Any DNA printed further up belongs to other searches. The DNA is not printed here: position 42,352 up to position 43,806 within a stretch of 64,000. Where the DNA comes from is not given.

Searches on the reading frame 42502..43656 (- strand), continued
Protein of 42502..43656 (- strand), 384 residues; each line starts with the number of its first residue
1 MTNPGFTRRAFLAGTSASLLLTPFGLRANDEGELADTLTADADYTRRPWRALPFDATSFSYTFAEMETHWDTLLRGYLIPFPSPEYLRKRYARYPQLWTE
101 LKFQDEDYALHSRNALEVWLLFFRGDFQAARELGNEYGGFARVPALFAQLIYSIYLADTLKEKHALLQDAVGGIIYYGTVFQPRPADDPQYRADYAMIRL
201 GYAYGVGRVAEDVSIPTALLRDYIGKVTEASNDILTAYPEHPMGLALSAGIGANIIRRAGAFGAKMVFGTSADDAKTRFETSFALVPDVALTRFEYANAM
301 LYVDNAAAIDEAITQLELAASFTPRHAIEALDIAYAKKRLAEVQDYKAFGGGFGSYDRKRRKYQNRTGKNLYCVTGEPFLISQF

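Call 64: search_solved_structures(query=A1, max_evalue=10, show_alignments=3)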
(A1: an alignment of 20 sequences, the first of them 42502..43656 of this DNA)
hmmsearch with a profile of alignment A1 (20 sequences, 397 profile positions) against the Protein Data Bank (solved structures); distinct sequences matched with E-value up to 10: 2.
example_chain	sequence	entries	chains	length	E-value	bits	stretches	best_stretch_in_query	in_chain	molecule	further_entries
7qep_O9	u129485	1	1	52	1.5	10.7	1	346-380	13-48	60S ribosomal protein L39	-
6veh_A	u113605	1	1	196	6.1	8.6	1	210-367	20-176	HEAT repeat domain-containing protein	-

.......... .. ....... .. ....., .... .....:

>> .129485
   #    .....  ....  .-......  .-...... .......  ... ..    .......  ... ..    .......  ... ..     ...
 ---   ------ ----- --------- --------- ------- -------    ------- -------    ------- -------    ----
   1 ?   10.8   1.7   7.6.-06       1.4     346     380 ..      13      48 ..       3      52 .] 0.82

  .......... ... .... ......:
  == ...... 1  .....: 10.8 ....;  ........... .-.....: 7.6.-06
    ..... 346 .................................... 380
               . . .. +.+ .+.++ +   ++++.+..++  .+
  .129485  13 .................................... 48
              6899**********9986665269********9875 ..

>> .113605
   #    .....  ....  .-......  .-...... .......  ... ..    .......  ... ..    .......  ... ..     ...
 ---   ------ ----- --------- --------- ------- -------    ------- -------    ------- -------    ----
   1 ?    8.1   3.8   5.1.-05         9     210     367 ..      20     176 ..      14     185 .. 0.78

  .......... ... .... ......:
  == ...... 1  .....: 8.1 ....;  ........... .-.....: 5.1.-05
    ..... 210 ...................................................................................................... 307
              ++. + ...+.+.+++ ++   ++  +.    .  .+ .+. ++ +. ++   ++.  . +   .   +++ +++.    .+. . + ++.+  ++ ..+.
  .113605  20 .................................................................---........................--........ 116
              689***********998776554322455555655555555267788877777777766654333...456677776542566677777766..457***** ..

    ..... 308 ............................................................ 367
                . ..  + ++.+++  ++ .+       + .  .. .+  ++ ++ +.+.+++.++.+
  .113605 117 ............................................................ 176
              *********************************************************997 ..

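Call 67: search_protein_families(library=pfam, proteins=[P0173, P0179, P0183, P0191, P0199, P0207, P0233, P0243, P0265], max_evalue=1)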
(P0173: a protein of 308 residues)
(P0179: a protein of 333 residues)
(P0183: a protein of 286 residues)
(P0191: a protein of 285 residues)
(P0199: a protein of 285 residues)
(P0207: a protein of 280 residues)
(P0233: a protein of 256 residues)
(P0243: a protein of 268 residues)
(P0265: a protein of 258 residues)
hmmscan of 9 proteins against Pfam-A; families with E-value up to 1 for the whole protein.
P0173 (308 aa): 2 families
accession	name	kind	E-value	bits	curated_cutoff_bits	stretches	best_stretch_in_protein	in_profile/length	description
PF24575.1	TPR_Slam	-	0.065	14.1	35.2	0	239-271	67-99/104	Surface lipoprotein assembly modifier, N-terminal TPR repeats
PF13428.12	TPR_14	-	0.15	13.3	23.5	0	236-260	18-42/44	Tetratricopeptide repeat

P0179 (333 aa): 0 families

P0183 (286 aa): 6 families
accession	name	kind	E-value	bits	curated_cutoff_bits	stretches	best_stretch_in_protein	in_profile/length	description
PF23914.1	TPR_CcmH_CycH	-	0.00016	22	42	1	213-268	65-120/158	Cytochrome c-type biogenesis protein H TPR domain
PF20537.3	DUF6752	-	0.023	14.9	27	1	107-152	6-52/55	Domain of unknown function (DUF6752)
PF14559.12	TPR_19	-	0.031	15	25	0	217-272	10-63/68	Tetratricopeptide repeat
PF13431.12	TPR_17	-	0.095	13.5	24.4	0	127-150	2-25/34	Tetratricopeptide repeat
PF07719.23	TPR_2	-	0.18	12.5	27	0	245-262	11-28/34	Tetratricopeptide repeat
PF12895.13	ANAPC3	-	0.21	12.3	27.2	1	54-102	13-61/82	Anaphase-promoting complex, cyclosome, subunit 3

P0191 (285 aa): 9 families
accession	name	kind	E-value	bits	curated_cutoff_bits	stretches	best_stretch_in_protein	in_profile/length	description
PF13431.12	TPR_17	-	6.5e-05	23.3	24.4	1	174-195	3-24/34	Tetratricopeptide repeat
PF23914.1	TPR_CcmH_CycH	-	0.00074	19.8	42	1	205-268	56-120/158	Cytochrome c-type biogenesis protein H TPR domain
PF13414.12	TPR_11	-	0.00091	19.3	26.8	1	215-234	11-30/42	TPR repeat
PF00515.34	TPR_1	-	0.048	13.9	27.8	1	215-230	18-33/34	Tetratricopeptide repeat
PF07719.23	TPR_2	-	0.062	13.9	27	1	215-230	18-33/34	Tetratricopeptide repeat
PF13174.12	TPR_6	-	0.13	13.4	26.3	0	43-53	21-31/33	Tetratricopeptide repeat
PF13428.12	TPR_14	-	0.14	13.3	23.5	1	215-240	18-43/44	Tetratricopeptide repeat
PF14559.12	TPR_19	-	0.22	12.3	25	1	215-240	8-33/68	Tetratricopeptide repeat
PF24575.1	TPR_Slam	-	0.99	10.3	35.2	0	215-242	64-91/104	Surface lipoprotein assembly modifier, N-terminal TPR repeats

P0199 (285 aa): 7 families
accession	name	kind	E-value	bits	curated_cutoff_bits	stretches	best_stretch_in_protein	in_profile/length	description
PF13431.12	TPR_17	-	5.9e-05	23.5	24.4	0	128-151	1-24/34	Tetratricopeptide repeat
PF13414.12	TPR_11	-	0.00015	21.8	26.8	1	224-244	18-38/42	TPR repeat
PF13428.12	TPR_14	-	0.0053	17.8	23.5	0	116-147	11-42/44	Tetratricopeptide repeat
PF13432.12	TPR_16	-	0.013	16.4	32.7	1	215-271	12-65/65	Tetratricopeptide repeat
PF06552.18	TOM20_plant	-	0.035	14.3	20.6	1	117-190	2-73/187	Plant specific mitochondrial import receptor subunit TOM20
PF17853.6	GGDEF_2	-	0.08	13.6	24.5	0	215-270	33-75/116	GGDEF-like domain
PF13181.12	TPR_8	-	0.37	11.5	25.7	0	242-270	6-34/34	Tetratricopeptide repeat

P0207 (280 aa): 10 families
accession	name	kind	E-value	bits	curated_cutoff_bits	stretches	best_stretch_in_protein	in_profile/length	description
PF13414.12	TPR_11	-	1.4e-08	34.7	26.8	1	169-187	17-35/42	TPR repeat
PF13431.12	TPR_17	-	1.8e-06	28.2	24.4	0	170-187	3-20/34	Tetratricopeptide repeat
PF00515.34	TPR_1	-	0.00027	21.1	27.8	0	211-226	18-33/34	Tetratricopeptide repeat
PF13428.12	TPR_14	-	0.0013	19.6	23.5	1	209-236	16-43/44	Tetratricopeptide repeat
PF13181.12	TPR_8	-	0.0028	18.1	25.7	0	241-262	11-32/34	Tetratricopeptide repeat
PF07719.23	TPR_2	-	0.0028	18.1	27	1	241-262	11-32/34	Tetratricopeptide repeat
PF14559.12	TPR_19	-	0.0038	17.9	25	1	209-264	6-58/68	Tetratricopeptide repeat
PF23914.1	TPR_CcmH_CycH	-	0.0068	16.7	42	1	201-259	56-115/158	Cytochrome c-type biogenesis protein H TPR domain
PF13432.12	TPR_16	-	0.0069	17.2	32.7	1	207-265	10-65/65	Tetratricopeptide repeat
PF21033.3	RMD1-3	-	0.026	14.2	26.7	1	110-193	60-141/235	Regulator of microtubule dynamics protein 1-3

P0233 (256 aa): 6 families
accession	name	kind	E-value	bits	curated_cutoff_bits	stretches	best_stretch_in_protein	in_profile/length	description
PF13428.12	TPR_14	-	3e-05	24.7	23.5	0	187-212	17-42/44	Tetratricopeptide repeat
PF13431.12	TPR_17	-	0.0073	16.9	24.4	0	197-221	5-28/34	Tetratricopeptide repeat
PF07719.23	TPR_2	-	0.1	13.3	27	0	188-203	18-33/34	Tetratricopeptide repeat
PF13432.12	TPR_16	-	0.17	12.8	32.7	0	86-134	7-57/65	Tetratricopeptide repeat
PF13414.12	TPR_11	-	0.33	11.1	26.8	1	187-208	10-31/42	TPR repeat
PF00515.34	TPR_1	-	0.58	10.5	27.8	0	189-203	19-33/34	Tetratricopeptide repeat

P0243 (268 aa): 7 families
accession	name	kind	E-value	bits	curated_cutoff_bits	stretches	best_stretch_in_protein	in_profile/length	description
PF21033.3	RMD1-3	-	1.2e-05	25.1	26.7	1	85-176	45-136/235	Regulator of microtubule dynamics protein 1-3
PF13431.12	TPR_17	-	0.00043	20.8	24.4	0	157-179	2-24/34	Tetratricopeptide repeat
PF13428.12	TPR_14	-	0.003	18.5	23.5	0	147-173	14-40/44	Tetratricopeptide repeat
PF00515.34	TPR_1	-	0.0044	17.2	27.8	0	199-214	18-33/34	Tetratricopeptide repeat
PF07719.23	TPR_2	-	0.0052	17.3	27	0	199-214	18-33/34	Tetratricopeptide repeat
PF13414.12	TPR_11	-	0.059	13.5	26.8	0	155-175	15-35/42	TPR repeat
PF03791.18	KNOX2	-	0.093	12.7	27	1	88-118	14-44/48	KNOX2 domain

P0265 (258 aa): 2 families
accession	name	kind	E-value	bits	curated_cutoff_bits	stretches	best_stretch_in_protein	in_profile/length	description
PF13431.12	TPR_17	-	0.00026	21.5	24.4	0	104-124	6-26/34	Tetratricopeptide repeat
PF23914.1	TPR_CcmH_CycH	-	0.032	14.5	42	1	188-239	67-118/158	Cytochrome c-type biogenesis protein H TPR domain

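Call 72: find_related_loci(query=A1, collection=metagenome_contigs, flank=6000)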
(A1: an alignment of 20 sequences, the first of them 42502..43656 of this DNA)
Query A1 (384 aa) in metagenome_contigs; peptide patterns used: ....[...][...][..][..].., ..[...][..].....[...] (x = any residue, [..] = any of these).
151 stretches matched a pattern; 26 encode a relative of the query (tblastn E <= 1e-3); 26 distinct loci.
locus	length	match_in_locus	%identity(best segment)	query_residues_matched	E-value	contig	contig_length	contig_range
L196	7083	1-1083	100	24-384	0e+0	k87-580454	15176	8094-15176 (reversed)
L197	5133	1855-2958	78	11-379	0e+0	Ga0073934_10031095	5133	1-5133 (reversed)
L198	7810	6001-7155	69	1-383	3e-176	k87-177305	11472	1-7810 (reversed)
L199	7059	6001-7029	47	38-381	1e-105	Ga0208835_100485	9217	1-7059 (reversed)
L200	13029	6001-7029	46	38-381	5e-105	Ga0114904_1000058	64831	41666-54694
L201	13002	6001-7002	46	48-382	7e-102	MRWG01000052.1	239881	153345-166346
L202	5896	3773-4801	47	38-381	1e-101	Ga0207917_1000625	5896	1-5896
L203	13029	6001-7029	47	38-381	4e-100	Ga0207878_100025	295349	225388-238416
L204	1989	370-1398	47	38-381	1e-105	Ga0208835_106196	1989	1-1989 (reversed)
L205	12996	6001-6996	44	49-381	4e-100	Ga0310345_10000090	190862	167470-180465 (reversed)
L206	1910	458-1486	47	38-381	2e-105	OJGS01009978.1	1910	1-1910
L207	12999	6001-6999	47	48-381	4e-98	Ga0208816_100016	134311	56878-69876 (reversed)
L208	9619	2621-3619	47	48-381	8e-98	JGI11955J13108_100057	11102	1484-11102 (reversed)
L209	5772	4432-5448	43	47-383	8e-94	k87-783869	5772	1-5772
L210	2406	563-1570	42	47-382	2e-91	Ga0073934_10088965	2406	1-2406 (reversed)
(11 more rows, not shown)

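Call 75: search_protein_families(library=pfam, proteins=[L010:7166-8137:+], max_evalue=0.001)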
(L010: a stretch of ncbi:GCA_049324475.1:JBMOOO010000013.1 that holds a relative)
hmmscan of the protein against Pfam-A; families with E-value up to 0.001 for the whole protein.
L010:7166-8137:+ (323 aa): 3 families
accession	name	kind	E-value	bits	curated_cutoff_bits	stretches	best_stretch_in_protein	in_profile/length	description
PF12697.13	Abhydrolase_6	-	1.8e-26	94.6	26.3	1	62-302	1-217/217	Alpha/beta hydrolase family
PF00561.26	Abhydrolase_1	-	4.1e-23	82.8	25.8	1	61-277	2-227/245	alpha/beta hydrolase fold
PF12146.15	Hydrolase_4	-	1e-11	45.1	27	1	60-271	5-213/239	Serine aminopeptidase, S33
